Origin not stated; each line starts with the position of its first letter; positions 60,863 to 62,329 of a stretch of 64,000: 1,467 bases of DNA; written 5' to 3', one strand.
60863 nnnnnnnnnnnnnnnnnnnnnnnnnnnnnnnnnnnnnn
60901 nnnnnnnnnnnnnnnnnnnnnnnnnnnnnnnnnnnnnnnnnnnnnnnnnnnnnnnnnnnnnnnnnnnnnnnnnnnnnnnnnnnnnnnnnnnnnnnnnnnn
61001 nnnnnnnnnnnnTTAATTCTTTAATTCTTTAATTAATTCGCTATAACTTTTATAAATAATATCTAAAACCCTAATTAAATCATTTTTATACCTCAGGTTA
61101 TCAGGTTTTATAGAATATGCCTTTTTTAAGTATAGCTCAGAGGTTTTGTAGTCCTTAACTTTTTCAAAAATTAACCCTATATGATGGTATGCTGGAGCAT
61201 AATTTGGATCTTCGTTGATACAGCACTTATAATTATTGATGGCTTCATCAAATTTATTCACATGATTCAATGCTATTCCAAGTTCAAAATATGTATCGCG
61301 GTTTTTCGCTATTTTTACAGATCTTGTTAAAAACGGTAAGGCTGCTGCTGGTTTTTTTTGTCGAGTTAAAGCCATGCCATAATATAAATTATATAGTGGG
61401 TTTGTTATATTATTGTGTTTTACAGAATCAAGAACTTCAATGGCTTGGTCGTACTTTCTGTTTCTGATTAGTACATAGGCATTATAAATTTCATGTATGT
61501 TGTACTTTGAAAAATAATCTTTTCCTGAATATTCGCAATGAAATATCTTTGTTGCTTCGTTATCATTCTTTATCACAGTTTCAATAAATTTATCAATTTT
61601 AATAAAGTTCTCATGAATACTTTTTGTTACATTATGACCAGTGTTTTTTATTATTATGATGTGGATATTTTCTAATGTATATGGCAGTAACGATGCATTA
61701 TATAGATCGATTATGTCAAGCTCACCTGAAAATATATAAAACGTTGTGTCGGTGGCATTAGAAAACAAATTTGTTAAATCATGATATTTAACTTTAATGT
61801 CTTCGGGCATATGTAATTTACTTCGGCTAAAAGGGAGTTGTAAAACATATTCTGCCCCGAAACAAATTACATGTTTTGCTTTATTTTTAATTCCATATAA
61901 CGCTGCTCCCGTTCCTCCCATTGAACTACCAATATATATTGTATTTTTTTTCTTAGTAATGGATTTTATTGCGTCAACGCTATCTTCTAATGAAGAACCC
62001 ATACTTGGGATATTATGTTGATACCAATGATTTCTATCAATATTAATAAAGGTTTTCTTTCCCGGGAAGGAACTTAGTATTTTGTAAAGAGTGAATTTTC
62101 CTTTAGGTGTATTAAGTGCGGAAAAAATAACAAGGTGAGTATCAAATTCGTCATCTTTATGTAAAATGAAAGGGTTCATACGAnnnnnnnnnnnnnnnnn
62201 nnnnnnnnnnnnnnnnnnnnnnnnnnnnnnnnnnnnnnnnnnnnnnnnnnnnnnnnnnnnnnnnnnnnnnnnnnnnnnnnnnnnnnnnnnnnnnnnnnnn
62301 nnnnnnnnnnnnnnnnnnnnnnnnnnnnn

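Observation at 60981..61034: Perfect octanucleotide (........) tandem repeat spanning the 3' end of an island gene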

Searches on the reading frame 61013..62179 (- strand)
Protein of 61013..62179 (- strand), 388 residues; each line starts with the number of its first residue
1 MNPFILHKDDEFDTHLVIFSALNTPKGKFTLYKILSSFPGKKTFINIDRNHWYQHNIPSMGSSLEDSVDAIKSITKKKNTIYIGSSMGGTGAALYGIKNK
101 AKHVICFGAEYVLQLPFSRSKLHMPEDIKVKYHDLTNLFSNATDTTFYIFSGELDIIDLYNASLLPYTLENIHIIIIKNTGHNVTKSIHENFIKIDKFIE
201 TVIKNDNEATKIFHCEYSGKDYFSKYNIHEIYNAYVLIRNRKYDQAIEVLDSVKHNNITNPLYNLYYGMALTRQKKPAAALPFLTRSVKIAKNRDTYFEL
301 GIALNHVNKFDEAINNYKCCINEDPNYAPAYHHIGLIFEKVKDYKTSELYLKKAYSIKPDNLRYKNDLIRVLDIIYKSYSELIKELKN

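Call 5: search_protein_families(library=pfam, proteins=[window:61013-62179:-], max_evalue=0.01)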
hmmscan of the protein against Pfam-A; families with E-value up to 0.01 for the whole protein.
window:61013-62179:- (388 aa): 15 families
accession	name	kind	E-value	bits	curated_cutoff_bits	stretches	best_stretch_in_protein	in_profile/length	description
PF00515.34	TPR_1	-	3.2e-13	49.3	27.8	1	295-327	2-34/34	Tetratricopeptide repeat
PF13181.12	TPR_8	-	5.9e-11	42.1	25.7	1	328-361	1-34/34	Tetratricopeptide repeat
PF07719.23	TPR_2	-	9.6e-10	38.3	27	0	328-361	1-34/34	Tetratricopeptide repeat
PF13424.12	TPR_12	-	1.1e-08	35.6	30.1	1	266-321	8-72/77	Tetratricopeptide repeat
PF14559.12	TPR_19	-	2.3e-05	25.1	25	0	272-315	2-46/68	Tetratricopeptide repeat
PF13428.12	TPR_14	-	5.6e-05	23.9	23.5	0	265-301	5-42/44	Tetratricopeptide repeat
PF13431.12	TPR_17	-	0.0001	22.7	24.4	0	320-347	5-32/34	Tetratricopeptide repeat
PF13414.12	TPR_11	-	0.00013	22.1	26.8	1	308-340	8-40/42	TPR repeat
PF13432.12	TPR_16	-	0.00017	22.4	32.7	1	234-291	4-61/65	Tetratricopeptide repeat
PF12895.13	ANAPC3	-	0.00035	21.2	27.2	1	205-283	2-78/82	Anaphase-promoting complex, cyclosome, subunit 3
PF25063.1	ARM_TT21_C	-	0.00035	20.9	35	1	229-358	20-159/209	Tetratricopeptide repeat protein 21 C-terminal ARM domain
PF12146.15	Hydrolase_4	-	0.00074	19.3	27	1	57-116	55-116/239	Serine aminopeptidase, S33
PF25062.1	ARM_TT21_N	-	0.0021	18.3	40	1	238-360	5-132/222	Tetratricopeptide repeat protein 21 N-terminal ARM repeat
PF13176.12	TPR_7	-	0.0026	18.2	27.9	0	330-361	1-32/36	Tetratricopeptide repeat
PF00561.26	Abhydrolase_1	-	0.0057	16.8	25.8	0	63-104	54-97/245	alpha/beta hydrolase fold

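Call 34: find_homologous_proteins(query=window:61013-62179:-, max_evalue=0.00001)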
Query window:61013-62179:- (388 aa): 19 proteins with E <= 0.00001 among 2035 candidates.
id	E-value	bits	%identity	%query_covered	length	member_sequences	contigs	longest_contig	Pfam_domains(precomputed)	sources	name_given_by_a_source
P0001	6.5e-257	870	100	100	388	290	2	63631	PF00515.35,PF13424.13,PF13181.13,PF07719.24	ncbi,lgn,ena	-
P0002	4.2e-93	331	44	99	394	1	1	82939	PF13414.13,PF00515.35,PF13181.13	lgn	-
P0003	4.0e-84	301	45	95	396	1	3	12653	PF13431.13,PF13414.13,PF00515.35,PF13424.13,PF13181.13,PF07719.24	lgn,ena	-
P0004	7.3e-80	287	42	95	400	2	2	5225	PF00515.35,PF13424.13,PF13428.13,PF13181.13,PF07719.24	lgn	-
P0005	1.6e-59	220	37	93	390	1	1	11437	PF14559.13,PF13431.13,PF13414.13,PF00515.35,PF13424.13,PF13428.13,PF13181.13,PF07719.24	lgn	-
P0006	2.9e-58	216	36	96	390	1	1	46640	PF14559.13,PF13431.13,PF13414.13,PF00515.35,PF13424.13,PF13432.13,PF13428.13,PF13181.13,PF07719.24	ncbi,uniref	ncbi:tetratricopeptide repeat protein [Pseudomonas hunanensis]|uniref:tetratricopeptide repeat prote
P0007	1.8e-57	214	35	93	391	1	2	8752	PF14559.13,PF25063.1,PF13431.13,PF13414.13,PF00515.35,PF13424.13,PF13181.13,PF07719.24,PF13374.13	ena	-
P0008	1.3e-54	204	34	96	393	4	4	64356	PF14559.13,PF25063.1,PF00515.35,PF13424.13,PF13428.13,PF13181.13,PF07719.24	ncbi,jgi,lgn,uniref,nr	ncbi:tetratricopeptide repeat protein [Pseudomonas sp. V98_8]|jgi:tetratricopeptide (TPR) repeat pro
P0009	3.2e-53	200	33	96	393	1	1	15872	PF14559.13,PF25063.1,PF13431.13,PF00515.35,PF12895.14,PF13424.13,PF13432.13,PF13428.13,PF07719.24,PF13174.13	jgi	jgi:tetratricopeptide (TPR) repeat protein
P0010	1.6e-52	197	34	96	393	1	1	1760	PF14559.13,PF25063.1,PF13431.13,PF00515.35,PF13424.13,PF13432.13,PF13428.13,PF13181.13,PF07719.24,PF13174.13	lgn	-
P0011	3.2e-52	196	33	96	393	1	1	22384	PF14559.13,PF25063.1,PF13431.13,PF00515.35,PF13424.13,PF13432.13,PF13428.13,PF13181.13,PF07719.24,PF13174.13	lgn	-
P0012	7.3e-51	192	34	96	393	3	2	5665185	PF14559.13,PF13431.13,PF13414.13,PF00515.35,PF13424.13,PF13432.13,PF13428.13,PF13181.13,PF07719.24,PF13174.13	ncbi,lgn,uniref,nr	ncbi:Tetratricopeptide repeat protein [compost metagenome]|uniref:tetratricopeptide repeat protein n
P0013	1.1e-41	162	43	57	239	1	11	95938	-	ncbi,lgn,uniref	ncbi:hypothetical protein [Aeromonas enteropelogenes]|uniref:hypothetical protein n=1 Tax=Aeromonas 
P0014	1.2e-10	60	33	35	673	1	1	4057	PF03704.24,PF13431.13,PF23914.2,PF13414.13,PF13176.13,PF12569.15,PF13428.13,PF25064.2,PF13374.13,PF07721.21,PF14559.13,PF24575.2,PF13371.13,PF00515.35,PF13424.13,PF21033.5,PF13432.13,PF13429.13,PF13181.13,PF07719.24,PF13174.13,PF10373.16,PF20308.5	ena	-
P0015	2.8e-10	58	26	18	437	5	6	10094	PF25060.1,PF13414.13,PF12569.15,PF13374.13,PF24575.2,PF00515.35,PF13424.13,PF13429.13,PF07719.24,PF13174.13,PF25063.1,PF13431.13,PF23914.2,PF25062.2,PF25058.2,PF13176.13,PF13428.13,PF25064.2,PF14559.13,PF27595.1,PF13371.13,PF17874.8,PF12895.14,PF21033.5,PF13432.13,PF13181.13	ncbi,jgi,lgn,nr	ncbi:MAG: tetratricopeptide repeat protein [Candidatus Marinimicrobia bacterium]|nr:tetratricopeptid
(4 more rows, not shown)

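Call 35: find_encoding_contigs(protein=P0001, flank=3000, max_places=10)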
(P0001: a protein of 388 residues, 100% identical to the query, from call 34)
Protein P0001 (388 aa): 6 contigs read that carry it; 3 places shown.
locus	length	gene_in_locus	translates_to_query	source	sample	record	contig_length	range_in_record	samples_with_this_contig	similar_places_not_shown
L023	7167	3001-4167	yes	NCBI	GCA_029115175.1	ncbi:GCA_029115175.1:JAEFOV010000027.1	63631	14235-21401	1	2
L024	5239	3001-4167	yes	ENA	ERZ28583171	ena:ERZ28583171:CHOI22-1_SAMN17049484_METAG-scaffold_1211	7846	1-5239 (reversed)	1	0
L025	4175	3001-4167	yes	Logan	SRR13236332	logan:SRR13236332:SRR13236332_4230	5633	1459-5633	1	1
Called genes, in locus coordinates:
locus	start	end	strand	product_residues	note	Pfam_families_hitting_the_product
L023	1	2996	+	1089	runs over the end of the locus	PF00534:Glycos_transf_1, PF13692:Glyco_trans_1_4, PF00777:Glyco_transf_29 (weak)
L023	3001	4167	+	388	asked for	PF07719:TPR_2 (faint), PF13424:TPR_12 (faint), PF00515:TPR_1 (faint), PF13181:TPR_8 (faint)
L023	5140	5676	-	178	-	PF04612:T2SSM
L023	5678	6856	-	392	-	PF05134:T2SSL, PF12693:GspL_C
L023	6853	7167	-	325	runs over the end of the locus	PF14341:PilX_N (faint), PF21687:T2SSK_1st, PF03934:T2SSK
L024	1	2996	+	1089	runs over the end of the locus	PF00534:Glycos_transf_1, PF13692:Glyco_trans_1_4, PF00777:Glyco_transf_29 (weak)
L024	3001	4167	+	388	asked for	PF07719:TPR_2 (faint), PF13424:TPR_12 (faint), PF00515:TPR_1 (faint), PF13181:TPR_8 (faint)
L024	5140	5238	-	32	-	?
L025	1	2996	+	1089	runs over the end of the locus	PF00534:Glycos_transf_1, PF13692:Glyco_trans_1_4, PF00777:Glyco_transf_29 (weak)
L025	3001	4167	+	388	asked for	PF07719:TPR_2 (faint), PF13424:TPR_12 (faint), PF00515:TPR_1 (faint), PF13181:TPR_8 (faint)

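Call 36: find_encoding_contigs(protein=P0002, flank=8000, max_places=3)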
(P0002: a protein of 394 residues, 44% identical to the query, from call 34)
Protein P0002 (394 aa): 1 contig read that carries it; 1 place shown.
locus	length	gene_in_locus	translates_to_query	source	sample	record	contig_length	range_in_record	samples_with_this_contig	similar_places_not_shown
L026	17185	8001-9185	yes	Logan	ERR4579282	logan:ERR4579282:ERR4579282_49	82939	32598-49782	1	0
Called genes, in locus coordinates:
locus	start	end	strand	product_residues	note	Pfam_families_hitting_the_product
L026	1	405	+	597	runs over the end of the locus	PF02563:Poly_export, PF22461:SLBB_2, PF10531:SLBB (faint)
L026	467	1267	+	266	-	PF01061:ABC2_membrane, PF12698:ABC2_membrane_3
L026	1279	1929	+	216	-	PF00005:ABC_tran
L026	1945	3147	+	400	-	-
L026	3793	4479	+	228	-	PF01380:SIS, PF00571:CBS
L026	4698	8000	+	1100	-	PF00534:Glycos_transf_1, PF13692:Glyco_trans_1_4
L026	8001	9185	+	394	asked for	PF00515:TPR_1 (faint), PF13181:TPR_8 (faint), PF13414:TPR_11 (faint)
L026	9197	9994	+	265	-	PF00793:DAHP_synth_1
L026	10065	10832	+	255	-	PF02348:CTP_transf_3, PF12804:NTP_transf_3 (weak)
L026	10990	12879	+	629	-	PF05159:Capsule_synth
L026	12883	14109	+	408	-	PF05159:Capsule_synth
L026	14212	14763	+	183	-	PF00908:dTDP_sugar_isom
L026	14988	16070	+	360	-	PF01073:3Beta_HSD, PF01370:Epimerase, PF02719:Polysacc_synt_2, PF04321:RmlD_sub_bind, PF16363:GDP_Man_Dehyd, PF07993:NAD_binding_4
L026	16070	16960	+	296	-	PF01370:Epimerase, PF04321:RmlD_sub_bind, PF16363:GDP_Man_Dehyd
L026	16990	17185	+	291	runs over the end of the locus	PF00483:NTP_transferase, PF12804:NTP_transf_3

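Call 37: find_encoding_contigs(protein=P0003, flank=8000, max_places=3)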
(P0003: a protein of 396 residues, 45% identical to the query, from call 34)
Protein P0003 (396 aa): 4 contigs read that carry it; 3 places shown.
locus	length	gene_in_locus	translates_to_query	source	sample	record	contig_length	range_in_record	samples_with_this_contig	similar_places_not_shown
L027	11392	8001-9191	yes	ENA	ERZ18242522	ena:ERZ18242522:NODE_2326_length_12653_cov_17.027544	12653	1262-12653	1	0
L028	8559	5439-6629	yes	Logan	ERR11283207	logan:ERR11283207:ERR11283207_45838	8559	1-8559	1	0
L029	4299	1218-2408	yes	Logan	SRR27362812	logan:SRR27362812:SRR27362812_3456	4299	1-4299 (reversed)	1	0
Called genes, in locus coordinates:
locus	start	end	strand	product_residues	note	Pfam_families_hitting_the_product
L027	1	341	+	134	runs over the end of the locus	-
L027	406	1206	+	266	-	PF01061:ABC2_membrane, PF12698:ABC2_membrane_3 (weak)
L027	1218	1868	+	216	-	PF00005:ABC_tran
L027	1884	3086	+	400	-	-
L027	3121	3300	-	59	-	-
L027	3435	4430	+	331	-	PF01380:SIS, PF00571:CBS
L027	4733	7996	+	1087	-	PF20706:GT4-conflict (weak), PF00534:Glycos_transf_1, PF13692:Glyco_trans_1_4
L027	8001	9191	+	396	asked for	PF00515:TPR_1 (faint), PF07719:TPR_2 (faint), PF13424:TPR_12 (faint), PF13181:TPR_8 (faint), PF13414:TPR_11 (faint), PF13431:TPR_17 (faint)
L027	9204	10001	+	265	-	PF00793:DAHP_synth_1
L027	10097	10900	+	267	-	PF02348:CTP_transf_3, PF12804:NTP_transf_3 (weak)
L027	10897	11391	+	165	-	?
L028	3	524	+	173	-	?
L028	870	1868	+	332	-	PF01380:SIS, PF00571:CBS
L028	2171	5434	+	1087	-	PF20706:GT4-conflict (weak), PF00534:Glycos_transf_1, PF13692:Glyco_trans_1_4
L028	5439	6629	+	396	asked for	PF00515:TPR_1 (faint), PF07719:TPR_2 (faint), PF13424:TPR_12 (faint), PF13181:TPR_8 (faint), PF13414:TPR_11 (faint), PF13431:TPR_17 (faint)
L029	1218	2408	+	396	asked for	PF00515:TPR_1 (faint), PF07719:TPR_2 (faint), PF13424:TPR_12 (faint), PF13181:TPR_8 (faint), PF13414:TPR_11 (faint), PF13431:TPR_17 (faint)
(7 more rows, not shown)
